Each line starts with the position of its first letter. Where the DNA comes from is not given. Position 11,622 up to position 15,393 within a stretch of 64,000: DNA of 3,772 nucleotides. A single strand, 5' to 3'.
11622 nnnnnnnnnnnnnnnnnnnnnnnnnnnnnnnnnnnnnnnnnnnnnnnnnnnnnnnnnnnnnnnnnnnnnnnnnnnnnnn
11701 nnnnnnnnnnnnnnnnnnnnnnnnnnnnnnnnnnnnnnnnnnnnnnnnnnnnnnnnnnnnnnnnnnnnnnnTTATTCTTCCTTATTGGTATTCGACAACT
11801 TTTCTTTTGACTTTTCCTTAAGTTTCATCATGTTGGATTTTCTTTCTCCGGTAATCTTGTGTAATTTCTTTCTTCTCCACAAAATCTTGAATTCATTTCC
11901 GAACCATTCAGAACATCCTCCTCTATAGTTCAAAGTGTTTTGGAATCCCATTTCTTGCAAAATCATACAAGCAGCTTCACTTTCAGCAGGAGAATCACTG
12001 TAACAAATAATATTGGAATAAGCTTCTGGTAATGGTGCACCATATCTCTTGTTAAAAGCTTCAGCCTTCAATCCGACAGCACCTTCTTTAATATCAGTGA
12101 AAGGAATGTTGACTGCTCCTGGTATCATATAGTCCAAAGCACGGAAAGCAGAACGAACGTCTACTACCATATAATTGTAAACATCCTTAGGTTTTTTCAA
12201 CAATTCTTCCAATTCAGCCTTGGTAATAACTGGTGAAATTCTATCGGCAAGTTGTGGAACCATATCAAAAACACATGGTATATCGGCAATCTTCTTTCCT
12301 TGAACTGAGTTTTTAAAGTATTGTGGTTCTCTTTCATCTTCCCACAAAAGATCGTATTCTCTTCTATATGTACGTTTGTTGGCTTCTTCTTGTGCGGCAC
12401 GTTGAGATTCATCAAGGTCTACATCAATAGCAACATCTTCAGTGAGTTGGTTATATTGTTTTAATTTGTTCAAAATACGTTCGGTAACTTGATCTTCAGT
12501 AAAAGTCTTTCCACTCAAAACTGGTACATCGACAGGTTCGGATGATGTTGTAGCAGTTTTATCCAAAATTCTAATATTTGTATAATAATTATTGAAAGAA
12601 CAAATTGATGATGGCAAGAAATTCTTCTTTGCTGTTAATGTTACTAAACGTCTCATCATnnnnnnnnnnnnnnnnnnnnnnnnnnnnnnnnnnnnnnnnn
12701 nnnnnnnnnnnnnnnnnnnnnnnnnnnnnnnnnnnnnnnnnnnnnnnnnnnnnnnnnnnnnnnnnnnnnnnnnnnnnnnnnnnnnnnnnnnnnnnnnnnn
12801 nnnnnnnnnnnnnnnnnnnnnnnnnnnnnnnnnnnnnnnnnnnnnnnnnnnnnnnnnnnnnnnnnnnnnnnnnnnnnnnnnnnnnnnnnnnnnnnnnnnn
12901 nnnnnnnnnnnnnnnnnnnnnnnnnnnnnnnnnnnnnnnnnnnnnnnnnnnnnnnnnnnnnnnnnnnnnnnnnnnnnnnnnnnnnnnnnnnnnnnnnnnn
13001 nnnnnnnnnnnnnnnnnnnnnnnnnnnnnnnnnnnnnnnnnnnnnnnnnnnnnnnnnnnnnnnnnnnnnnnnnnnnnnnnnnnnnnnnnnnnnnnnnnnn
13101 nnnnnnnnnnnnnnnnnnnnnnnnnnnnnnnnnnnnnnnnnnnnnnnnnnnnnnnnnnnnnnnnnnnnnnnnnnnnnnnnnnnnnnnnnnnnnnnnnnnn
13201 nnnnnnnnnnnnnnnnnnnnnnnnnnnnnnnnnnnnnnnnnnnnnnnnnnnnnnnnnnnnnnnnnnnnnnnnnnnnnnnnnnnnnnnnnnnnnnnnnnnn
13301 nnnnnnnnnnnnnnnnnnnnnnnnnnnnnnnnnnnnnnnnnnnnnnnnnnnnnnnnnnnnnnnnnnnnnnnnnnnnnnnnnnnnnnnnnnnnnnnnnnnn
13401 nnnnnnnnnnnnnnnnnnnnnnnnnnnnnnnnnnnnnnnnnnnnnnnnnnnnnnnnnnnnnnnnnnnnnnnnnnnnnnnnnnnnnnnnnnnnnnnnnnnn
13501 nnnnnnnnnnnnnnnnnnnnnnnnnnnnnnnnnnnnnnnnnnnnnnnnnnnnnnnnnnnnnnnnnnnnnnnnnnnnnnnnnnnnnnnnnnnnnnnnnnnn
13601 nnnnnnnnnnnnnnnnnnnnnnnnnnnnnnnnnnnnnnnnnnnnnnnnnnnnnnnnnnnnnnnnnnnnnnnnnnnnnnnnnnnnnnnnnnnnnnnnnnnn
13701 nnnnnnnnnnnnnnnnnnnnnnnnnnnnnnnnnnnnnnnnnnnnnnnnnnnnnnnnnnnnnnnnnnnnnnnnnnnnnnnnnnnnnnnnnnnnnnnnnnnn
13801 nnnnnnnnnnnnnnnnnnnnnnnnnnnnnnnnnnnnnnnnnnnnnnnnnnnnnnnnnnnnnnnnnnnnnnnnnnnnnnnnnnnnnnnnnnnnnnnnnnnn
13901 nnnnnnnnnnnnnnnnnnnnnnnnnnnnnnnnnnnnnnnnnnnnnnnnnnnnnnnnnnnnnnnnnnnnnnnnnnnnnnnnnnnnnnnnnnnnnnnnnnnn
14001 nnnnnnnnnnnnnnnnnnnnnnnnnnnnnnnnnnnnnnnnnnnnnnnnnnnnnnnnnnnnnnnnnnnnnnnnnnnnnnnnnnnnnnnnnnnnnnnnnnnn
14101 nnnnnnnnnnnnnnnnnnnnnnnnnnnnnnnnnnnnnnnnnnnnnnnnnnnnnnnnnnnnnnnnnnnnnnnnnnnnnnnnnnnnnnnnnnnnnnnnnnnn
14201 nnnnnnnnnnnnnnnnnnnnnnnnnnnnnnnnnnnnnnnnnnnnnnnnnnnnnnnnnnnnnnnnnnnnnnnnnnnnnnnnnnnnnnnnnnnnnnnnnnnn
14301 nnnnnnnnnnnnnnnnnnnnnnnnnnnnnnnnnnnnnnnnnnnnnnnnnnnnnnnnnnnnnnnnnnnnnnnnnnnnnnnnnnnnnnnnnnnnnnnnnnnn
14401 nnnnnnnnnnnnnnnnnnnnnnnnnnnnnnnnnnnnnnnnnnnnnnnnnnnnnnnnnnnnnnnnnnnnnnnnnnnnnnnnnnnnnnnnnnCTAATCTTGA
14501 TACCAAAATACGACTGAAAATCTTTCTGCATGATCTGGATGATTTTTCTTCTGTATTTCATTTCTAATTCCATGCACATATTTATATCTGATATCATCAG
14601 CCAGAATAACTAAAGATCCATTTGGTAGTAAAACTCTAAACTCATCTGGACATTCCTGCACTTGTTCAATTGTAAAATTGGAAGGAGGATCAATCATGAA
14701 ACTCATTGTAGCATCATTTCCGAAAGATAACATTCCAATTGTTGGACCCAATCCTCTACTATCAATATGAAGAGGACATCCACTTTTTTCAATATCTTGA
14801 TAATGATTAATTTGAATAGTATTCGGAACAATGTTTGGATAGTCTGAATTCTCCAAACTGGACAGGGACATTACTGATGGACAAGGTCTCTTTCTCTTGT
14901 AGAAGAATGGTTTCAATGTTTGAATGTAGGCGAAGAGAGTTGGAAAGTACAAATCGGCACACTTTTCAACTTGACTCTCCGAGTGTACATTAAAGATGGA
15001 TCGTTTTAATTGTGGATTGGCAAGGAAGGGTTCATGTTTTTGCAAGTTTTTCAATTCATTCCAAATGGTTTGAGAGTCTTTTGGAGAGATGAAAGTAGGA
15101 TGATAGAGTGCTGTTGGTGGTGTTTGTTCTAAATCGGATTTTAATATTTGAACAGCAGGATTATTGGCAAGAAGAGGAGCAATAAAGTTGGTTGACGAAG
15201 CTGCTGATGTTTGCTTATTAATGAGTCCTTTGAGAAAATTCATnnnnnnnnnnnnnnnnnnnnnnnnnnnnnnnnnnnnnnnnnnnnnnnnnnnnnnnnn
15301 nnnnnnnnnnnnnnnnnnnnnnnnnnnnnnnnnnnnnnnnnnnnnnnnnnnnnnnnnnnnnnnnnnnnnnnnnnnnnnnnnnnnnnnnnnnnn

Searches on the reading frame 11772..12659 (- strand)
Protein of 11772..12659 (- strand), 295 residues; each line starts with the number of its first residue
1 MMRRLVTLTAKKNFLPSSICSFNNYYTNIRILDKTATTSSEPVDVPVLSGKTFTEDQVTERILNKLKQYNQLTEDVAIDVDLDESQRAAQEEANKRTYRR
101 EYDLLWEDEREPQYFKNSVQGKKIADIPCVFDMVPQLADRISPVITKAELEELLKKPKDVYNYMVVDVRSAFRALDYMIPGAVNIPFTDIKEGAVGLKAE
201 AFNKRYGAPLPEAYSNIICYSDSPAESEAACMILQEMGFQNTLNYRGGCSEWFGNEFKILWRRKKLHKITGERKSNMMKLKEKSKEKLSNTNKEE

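Call 42: search_protein_families(library=pfam, proteins=[window:11772-12659:-], max_evalue=0.0001)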
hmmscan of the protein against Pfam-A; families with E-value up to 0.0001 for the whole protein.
window:11772-12659:- (295 aa): 1 family
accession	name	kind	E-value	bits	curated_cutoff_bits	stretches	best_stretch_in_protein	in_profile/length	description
PF00581.25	Rhodanese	-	1.2e-11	45.4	22.2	1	148-253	3-100/102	Rhodanese-like domain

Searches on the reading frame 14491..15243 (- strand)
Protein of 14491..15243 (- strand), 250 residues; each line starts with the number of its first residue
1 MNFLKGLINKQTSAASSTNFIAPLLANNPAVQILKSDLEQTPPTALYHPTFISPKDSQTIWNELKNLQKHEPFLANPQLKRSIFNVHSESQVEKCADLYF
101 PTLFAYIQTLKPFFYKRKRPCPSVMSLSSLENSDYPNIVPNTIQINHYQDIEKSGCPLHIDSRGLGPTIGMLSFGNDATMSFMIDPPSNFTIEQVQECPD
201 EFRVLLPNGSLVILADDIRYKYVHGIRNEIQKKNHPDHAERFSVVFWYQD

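Call 29: search_protein_families(library=pfam, proteins=[window:14491-15243:-], max_evalue=0.01)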
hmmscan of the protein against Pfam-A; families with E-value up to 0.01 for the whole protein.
window:14491-15243:- (250 aa): 1 family
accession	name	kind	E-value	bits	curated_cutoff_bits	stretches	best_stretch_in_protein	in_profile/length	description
PF13532.12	2OG-FeII_Oxy_2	-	1.2e-10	42.4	31.2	1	46-243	3-190/194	2OG-Fe(II) oxygenase superfamily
